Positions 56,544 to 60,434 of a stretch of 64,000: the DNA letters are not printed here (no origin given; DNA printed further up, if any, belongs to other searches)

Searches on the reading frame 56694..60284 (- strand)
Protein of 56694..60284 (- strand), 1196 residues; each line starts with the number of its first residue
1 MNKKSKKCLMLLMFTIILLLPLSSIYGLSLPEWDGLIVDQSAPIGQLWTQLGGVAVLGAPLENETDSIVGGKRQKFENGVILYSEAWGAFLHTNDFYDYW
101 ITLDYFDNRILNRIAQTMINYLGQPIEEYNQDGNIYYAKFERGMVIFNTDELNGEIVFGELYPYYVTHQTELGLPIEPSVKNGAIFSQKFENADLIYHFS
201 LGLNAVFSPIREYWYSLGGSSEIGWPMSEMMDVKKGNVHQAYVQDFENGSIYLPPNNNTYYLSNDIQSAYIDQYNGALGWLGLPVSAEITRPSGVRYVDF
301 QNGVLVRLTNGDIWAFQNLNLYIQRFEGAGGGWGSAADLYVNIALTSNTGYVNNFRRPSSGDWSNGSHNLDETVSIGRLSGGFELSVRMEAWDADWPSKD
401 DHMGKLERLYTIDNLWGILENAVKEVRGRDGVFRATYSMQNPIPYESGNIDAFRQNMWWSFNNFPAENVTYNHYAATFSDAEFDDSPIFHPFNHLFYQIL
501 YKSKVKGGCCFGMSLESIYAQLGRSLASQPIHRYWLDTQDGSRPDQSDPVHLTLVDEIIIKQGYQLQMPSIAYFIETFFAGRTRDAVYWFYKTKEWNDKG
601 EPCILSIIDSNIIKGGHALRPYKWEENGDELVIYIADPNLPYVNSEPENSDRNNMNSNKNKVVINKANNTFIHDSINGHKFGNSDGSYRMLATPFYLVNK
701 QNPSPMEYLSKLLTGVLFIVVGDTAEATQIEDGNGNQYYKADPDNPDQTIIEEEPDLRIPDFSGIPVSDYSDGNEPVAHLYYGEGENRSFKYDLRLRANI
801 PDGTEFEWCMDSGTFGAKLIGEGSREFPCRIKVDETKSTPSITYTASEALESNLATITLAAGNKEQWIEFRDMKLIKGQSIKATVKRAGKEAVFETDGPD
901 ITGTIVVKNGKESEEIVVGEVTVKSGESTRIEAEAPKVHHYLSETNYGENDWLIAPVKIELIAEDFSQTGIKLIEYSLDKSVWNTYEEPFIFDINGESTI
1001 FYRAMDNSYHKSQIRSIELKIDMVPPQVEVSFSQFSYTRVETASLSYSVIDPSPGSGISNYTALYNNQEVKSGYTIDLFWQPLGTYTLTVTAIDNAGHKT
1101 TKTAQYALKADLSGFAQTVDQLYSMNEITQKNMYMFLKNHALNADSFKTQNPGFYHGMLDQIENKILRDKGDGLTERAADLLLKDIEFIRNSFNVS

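Call 36: search_protein_families(library=pfam, proteins=[window:56694-60284:-], max_evalue=0.0001)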
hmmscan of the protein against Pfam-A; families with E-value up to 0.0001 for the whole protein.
window:56694-60284:- (1196 aa): 1 family
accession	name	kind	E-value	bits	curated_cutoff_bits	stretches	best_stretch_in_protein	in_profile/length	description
PF08310.17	LGFP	-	6.4e-22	78.1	22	1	57-103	1-48/53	LGFP repeat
